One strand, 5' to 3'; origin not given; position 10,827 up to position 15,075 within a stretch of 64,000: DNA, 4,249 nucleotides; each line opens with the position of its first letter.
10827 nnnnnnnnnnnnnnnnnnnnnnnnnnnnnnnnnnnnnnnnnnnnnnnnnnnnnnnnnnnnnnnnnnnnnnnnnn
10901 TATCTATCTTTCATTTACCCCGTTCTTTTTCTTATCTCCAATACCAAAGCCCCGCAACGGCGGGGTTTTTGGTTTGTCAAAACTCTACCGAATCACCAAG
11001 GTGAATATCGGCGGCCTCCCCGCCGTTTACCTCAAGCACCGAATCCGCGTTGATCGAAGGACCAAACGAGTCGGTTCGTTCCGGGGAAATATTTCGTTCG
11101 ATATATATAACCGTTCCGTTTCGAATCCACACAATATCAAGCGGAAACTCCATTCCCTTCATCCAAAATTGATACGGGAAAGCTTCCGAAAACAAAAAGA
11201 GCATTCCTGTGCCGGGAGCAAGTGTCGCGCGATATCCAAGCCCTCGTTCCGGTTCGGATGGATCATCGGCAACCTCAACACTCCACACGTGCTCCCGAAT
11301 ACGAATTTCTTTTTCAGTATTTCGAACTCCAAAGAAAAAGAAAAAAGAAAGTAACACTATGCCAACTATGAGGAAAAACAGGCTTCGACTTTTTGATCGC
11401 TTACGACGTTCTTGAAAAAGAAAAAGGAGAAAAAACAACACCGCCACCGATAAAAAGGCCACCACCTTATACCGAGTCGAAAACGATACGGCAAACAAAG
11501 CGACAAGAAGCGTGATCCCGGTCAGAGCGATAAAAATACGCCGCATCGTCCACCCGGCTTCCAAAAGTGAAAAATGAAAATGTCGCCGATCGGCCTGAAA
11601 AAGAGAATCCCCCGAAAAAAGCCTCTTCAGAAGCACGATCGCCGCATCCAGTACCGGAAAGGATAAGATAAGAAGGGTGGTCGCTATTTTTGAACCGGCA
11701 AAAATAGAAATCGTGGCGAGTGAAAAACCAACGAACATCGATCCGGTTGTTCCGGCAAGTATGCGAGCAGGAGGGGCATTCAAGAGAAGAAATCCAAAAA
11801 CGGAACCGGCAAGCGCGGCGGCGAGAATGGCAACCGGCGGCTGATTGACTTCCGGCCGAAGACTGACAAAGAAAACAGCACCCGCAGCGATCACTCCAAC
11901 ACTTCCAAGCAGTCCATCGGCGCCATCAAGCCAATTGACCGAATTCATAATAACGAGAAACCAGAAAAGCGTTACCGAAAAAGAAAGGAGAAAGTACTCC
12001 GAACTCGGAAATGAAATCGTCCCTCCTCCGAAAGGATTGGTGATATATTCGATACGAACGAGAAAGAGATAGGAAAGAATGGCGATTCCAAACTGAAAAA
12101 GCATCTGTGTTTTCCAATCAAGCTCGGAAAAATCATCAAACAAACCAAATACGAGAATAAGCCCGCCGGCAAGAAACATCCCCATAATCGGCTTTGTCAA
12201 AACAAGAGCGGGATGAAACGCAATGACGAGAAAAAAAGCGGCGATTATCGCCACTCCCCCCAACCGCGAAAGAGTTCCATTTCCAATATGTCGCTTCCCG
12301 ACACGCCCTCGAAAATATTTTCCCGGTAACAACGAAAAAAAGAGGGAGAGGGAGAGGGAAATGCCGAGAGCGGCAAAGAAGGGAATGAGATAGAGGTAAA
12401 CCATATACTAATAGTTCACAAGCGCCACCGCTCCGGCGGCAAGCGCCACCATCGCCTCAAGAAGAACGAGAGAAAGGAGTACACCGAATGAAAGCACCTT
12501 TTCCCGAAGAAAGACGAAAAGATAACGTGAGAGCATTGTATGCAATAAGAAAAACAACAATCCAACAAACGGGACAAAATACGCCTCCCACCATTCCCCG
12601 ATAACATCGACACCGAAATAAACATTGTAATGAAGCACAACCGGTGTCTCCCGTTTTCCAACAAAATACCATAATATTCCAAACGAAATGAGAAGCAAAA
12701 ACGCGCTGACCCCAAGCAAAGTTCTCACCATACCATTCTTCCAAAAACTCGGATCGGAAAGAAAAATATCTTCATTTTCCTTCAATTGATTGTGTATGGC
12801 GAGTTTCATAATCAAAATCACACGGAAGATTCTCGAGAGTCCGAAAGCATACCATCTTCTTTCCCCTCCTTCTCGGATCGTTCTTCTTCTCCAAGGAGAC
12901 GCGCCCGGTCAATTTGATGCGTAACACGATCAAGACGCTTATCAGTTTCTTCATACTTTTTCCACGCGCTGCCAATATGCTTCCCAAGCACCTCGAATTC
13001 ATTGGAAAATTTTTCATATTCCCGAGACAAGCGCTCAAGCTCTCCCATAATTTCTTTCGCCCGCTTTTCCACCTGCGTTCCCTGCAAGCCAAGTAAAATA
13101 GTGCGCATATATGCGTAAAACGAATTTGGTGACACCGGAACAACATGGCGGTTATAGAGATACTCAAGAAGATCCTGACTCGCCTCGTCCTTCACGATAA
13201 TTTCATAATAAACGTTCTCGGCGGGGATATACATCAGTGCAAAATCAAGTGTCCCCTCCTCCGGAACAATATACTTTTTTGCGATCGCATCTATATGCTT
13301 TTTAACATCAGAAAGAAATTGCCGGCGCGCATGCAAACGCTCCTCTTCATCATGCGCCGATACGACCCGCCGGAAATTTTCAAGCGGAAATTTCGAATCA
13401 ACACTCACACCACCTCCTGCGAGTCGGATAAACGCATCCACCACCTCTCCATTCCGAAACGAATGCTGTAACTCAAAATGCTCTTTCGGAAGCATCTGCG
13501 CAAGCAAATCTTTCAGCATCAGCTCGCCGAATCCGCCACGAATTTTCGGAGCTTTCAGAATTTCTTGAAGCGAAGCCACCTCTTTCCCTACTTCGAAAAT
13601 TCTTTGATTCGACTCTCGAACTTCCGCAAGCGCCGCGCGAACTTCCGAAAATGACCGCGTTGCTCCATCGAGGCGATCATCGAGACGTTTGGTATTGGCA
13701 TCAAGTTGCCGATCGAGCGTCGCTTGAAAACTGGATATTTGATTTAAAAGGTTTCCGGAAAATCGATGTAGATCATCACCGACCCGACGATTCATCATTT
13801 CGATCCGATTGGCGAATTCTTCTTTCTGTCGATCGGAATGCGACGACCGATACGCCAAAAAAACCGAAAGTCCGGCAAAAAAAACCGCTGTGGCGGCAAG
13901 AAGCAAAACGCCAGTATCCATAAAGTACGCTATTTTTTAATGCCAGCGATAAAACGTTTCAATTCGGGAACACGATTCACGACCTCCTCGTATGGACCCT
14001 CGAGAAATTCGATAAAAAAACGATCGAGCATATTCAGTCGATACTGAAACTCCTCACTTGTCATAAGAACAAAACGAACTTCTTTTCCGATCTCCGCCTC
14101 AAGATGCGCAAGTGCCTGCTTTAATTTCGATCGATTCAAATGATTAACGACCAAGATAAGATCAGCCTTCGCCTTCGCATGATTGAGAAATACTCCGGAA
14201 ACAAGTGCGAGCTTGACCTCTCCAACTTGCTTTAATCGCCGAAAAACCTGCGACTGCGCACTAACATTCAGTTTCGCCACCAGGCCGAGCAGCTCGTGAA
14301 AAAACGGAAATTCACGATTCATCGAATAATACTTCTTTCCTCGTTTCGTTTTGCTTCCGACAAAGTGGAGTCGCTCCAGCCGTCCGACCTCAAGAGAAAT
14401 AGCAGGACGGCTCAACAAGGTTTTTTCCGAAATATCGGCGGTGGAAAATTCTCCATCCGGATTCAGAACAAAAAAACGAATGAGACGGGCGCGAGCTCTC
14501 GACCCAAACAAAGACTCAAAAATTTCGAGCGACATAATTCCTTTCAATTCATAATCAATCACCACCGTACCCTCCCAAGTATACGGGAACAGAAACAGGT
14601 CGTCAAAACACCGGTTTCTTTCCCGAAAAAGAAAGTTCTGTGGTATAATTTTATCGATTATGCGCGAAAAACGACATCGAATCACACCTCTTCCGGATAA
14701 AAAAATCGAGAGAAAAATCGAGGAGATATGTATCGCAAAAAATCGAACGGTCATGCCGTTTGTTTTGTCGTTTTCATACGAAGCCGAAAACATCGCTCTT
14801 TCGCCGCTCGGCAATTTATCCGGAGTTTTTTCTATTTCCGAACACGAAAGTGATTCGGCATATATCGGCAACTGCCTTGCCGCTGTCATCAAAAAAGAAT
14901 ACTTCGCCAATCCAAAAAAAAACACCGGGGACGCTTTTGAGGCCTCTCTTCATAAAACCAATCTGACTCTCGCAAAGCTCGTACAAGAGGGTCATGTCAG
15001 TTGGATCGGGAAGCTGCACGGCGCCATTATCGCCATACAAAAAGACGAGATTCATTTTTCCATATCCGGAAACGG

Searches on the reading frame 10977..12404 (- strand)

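Call 8: search_protein_families(library=pfam, proteins=[window:10977-12404:-], max_evalue=0.01)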
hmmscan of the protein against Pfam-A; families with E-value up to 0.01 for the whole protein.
window:10977-12404:- (475 aa): 2 families
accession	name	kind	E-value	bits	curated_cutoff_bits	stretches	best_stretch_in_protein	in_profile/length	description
PF00953.26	Glycos_transf_4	-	2.2e-27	96.5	27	1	74-235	2-158/160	Glycosyl transferase family 4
PF02643.20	DUF192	-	9e-25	87.1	27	1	375-475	2-96/96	Uncharacterized ACR, COG1430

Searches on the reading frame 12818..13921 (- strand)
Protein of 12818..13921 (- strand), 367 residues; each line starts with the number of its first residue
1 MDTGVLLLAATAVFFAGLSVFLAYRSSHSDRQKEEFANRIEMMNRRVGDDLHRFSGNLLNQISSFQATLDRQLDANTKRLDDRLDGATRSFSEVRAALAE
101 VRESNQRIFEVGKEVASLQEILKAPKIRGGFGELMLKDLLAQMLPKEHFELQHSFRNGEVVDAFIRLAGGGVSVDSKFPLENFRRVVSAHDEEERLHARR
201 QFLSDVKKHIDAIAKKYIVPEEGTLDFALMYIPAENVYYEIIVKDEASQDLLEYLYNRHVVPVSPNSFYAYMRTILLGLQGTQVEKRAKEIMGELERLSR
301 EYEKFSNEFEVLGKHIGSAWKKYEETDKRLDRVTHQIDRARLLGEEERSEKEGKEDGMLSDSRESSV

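Call 8: search_protein_families(library=pfam, proteins=[window:12818-13921:-], max_evalue=0.01)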
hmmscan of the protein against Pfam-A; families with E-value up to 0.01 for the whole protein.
window:12818-13921:- (367 aa): 3 families
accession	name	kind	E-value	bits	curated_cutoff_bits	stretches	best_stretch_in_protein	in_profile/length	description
PF02646.22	RmuC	-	5.1e-60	203.5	26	1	61-348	2-289/291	RmuC family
PF07889.17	DUF1664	-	0.005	17.3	34.6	0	58-121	49-109/124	Protein of unknown function (DUF1664)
PF10046.14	BLOC1_2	-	0.0073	17.1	33.4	0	72-122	31-81/96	Biogenesis of lysosome-related organelles complex-1 subunit 2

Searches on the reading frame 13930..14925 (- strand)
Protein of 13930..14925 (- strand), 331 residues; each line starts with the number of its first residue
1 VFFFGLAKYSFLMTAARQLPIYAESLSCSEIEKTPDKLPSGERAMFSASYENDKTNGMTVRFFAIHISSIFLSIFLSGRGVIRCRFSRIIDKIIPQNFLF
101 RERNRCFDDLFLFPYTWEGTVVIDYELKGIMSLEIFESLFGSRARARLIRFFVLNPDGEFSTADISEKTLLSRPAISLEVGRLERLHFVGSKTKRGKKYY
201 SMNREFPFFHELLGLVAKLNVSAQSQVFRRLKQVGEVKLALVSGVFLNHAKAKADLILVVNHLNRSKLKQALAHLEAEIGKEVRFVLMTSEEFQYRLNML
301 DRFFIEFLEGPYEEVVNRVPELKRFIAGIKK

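Call 8: search_protein_families(library=pfam, proteins=[window:13930-14925:-], max_evalue=0.01)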
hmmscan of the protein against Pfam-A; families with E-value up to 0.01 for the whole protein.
window:13930-14925:- (331 aa): 1 family
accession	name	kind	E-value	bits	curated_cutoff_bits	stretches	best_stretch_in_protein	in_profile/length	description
PF12802.13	MarR_2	-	0.0011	19.5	27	1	143-186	5-47/61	MarR family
